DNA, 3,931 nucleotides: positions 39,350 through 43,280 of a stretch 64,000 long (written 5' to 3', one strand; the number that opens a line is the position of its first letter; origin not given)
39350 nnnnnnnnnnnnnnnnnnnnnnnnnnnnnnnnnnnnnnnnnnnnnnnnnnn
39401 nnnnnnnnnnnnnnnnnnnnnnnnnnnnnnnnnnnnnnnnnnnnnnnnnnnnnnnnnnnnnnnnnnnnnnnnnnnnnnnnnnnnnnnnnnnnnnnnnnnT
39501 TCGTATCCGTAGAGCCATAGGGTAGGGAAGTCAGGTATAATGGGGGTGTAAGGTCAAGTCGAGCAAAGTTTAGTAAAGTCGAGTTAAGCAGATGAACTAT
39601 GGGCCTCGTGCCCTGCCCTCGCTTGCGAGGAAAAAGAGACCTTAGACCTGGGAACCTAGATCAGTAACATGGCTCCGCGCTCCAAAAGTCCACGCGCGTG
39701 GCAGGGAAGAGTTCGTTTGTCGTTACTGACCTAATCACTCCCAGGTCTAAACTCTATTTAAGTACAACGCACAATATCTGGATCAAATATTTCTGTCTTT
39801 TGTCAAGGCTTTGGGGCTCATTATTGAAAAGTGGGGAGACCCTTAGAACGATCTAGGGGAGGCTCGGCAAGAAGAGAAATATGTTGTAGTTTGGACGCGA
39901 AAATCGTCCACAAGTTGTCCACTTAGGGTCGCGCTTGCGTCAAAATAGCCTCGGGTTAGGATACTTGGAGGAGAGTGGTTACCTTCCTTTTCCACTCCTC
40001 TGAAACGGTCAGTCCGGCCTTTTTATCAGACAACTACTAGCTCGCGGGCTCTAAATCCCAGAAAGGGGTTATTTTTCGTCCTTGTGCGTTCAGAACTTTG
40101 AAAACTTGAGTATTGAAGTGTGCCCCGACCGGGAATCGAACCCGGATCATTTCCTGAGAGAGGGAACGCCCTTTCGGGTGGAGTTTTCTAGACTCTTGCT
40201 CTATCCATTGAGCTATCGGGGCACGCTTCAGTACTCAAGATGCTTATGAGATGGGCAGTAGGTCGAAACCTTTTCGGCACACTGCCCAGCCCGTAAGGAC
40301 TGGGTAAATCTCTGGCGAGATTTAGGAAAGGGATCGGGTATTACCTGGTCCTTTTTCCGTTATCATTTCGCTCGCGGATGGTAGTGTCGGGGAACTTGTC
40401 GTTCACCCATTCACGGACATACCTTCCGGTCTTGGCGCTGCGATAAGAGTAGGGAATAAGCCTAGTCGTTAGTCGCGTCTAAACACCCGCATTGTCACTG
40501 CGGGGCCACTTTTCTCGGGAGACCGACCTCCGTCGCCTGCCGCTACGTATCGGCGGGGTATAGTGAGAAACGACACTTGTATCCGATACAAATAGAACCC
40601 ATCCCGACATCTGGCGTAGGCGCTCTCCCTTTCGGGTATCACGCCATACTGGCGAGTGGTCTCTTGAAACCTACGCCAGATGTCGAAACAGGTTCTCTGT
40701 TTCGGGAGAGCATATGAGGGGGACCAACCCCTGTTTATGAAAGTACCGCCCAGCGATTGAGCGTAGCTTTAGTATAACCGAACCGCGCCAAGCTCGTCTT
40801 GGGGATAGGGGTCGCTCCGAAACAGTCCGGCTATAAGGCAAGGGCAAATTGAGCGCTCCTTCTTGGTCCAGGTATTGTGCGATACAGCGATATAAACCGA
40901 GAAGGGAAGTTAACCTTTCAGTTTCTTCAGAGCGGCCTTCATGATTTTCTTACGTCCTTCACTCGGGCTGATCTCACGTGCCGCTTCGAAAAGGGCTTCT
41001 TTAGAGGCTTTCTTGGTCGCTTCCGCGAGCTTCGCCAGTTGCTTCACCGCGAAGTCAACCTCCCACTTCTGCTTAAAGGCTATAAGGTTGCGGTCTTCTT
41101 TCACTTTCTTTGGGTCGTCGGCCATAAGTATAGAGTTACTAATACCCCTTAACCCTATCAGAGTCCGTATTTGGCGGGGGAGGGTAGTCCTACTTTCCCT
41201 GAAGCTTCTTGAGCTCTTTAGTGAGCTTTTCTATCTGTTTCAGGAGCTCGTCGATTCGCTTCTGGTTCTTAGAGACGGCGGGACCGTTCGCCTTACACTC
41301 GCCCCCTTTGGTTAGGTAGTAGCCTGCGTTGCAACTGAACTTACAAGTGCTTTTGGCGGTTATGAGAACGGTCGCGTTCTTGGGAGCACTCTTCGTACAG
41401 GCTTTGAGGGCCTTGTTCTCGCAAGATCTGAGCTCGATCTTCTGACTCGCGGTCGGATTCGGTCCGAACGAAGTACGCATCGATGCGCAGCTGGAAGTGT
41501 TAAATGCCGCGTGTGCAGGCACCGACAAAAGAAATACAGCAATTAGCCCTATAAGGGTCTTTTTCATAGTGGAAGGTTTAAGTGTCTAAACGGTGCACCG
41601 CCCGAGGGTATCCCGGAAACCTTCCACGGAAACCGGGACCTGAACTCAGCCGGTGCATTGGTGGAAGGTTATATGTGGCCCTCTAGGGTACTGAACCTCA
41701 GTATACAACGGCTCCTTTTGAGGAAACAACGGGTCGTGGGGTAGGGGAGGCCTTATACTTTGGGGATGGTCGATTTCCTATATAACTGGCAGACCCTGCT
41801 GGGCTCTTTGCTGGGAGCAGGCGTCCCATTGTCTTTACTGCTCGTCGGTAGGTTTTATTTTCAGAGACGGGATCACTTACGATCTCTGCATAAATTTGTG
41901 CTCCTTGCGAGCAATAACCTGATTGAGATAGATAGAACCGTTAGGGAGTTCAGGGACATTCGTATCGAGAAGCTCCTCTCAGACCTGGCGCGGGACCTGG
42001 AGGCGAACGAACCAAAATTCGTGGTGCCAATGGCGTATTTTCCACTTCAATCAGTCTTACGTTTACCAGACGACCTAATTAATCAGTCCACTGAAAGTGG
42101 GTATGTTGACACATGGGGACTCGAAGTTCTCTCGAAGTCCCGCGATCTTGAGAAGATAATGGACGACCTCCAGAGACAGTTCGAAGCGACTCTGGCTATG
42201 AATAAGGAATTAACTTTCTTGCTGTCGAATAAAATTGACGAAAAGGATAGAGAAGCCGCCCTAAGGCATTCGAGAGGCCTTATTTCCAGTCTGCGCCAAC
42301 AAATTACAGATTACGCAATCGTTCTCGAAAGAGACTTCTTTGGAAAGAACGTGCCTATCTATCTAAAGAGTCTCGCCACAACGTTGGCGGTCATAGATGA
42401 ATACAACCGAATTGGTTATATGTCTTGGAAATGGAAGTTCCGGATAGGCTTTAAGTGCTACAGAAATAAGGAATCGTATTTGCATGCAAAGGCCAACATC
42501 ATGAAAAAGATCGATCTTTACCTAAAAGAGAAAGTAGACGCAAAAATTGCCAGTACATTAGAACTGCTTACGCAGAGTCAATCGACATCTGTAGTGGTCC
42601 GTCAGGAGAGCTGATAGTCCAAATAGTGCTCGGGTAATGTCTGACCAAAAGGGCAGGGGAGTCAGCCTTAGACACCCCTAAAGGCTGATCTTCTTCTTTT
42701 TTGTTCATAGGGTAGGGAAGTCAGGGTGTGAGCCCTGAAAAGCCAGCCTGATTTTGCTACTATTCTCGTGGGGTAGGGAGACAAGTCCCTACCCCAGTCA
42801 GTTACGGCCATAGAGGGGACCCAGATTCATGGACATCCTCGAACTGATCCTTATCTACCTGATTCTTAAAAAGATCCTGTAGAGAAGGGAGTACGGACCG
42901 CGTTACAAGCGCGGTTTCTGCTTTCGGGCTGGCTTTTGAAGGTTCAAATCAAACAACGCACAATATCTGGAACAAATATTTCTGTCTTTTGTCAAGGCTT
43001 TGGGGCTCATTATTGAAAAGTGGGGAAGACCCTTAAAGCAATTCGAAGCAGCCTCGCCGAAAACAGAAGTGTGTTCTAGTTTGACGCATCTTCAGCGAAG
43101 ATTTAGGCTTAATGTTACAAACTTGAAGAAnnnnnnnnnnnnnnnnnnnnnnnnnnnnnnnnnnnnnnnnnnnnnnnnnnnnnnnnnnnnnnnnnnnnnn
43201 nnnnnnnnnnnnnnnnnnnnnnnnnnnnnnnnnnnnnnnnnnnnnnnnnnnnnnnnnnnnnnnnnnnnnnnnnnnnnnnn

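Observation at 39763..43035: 82/83-bp near-identical direct repeats flanking a 3.1-kb internal segment; second copy overlaps a gene start, first copy carries the same start followed by an immediate stop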

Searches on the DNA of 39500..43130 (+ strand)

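Call 75: search_dna_similar(query=window:39500-43130:+, collection=phages, mode=distant, max_rows=8)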
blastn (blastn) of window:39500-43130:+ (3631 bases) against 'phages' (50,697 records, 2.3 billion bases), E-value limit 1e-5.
No match.

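Call 76: search_dna_similar(query=window:39500-43130:+, collection=plasmids, mode=distant, max_rows=8)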
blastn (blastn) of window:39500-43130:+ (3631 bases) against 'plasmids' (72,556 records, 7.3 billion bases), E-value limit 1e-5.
No match.

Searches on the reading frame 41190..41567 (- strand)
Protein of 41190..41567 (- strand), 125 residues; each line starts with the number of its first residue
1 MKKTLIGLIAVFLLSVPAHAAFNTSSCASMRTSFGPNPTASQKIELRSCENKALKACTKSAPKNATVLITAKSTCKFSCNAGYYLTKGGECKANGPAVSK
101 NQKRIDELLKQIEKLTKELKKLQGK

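Call 9: search_protein_families(library=pfam, max_evalue=0.01, proteins=[window:41190-41567:-])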
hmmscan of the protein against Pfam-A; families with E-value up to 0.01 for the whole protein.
window:41190-41567:- (125 aa): 0 families

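Call 54: search_protein_families(library=phrogs, max_evalue=0.01, proteins=[window:41190-41567:-])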
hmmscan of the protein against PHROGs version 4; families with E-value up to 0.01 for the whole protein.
window:41190-41567:- (125 aa): 1 family
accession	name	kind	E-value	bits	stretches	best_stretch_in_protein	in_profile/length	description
phrog_6664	-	unknown function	0.0028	19.1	1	98-125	54-81/97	-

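Call 84: find_encoding_contigs(protein=window:41190-41567:-, flank=10000, max_places=10)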
Protein window:41190-41567:- (125 aa): 2 contigs read that carry it; 2 places shown.
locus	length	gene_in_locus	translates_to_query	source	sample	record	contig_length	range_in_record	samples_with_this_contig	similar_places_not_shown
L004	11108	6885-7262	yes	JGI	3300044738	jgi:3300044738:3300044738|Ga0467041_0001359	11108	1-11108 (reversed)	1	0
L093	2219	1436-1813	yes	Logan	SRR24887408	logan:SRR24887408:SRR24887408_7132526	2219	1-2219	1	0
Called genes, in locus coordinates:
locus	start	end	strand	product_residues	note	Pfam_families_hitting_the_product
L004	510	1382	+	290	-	-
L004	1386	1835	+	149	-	-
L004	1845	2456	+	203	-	-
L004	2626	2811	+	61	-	-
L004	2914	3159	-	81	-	-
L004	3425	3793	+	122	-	-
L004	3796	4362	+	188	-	-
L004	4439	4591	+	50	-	-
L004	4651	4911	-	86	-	-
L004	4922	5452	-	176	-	PF24839:DUF7718 (weak)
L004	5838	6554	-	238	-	-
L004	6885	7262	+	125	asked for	-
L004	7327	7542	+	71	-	-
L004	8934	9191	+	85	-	-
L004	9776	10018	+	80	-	-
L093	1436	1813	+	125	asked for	-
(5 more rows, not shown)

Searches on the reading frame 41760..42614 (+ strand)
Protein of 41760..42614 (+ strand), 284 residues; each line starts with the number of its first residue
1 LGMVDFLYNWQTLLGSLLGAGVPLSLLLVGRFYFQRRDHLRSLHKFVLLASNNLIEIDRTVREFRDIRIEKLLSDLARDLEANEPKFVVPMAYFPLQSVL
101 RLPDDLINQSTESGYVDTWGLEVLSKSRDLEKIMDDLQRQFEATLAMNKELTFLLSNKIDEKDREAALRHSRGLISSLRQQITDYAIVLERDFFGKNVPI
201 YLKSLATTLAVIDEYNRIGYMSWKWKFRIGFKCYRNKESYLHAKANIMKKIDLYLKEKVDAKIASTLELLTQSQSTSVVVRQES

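Call 9: search_protein_families(library=pfam, max_evalue=0.01, proteins=[window:41760-42614:+])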
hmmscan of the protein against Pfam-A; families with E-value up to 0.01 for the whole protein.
window:41760-42614:+ (284 aa): 0 families

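Call 17: find_encoding_contigs(protein=window:41766-42614:+, flank=10000, max_places=10)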
Protein window:41766-42614:+ (282 aa): 1 contig read that carries it; 1 place shown.
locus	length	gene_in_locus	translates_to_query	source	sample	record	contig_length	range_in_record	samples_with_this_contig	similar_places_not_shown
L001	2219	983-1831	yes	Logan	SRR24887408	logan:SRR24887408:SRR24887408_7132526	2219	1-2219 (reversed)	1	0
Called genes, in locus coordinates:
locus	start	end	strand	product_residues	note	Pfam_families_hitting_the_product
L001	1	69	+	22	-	?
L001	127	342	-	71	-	-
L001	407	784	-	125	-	-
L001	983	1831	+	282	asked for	-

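Call 43: search_protein_families(library=padloc, max_evalue=0.01, proteins=[window:41766-42614:+])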
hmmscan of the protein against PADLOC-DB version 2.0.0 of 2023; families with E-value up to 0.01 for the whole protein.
window:41766-42614:+ (282 aa): 0 families

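Call 53: search_protein_families(library=ncbifam, max_evalue=0.01, proteins=[window:41766-42614:+])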
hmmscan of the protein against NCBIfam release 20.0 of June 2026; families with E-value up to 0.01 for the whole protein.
window:41766-42614:+ (282 aa): 0 families

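Call 54: search_protein_families(library=phrogs, max_evalue=0.01, proteins=[window:41766-42614:+])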
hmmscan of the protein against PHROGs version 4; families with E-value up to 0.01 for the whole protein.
window:41766-42614:+ (282 aa): 0 families
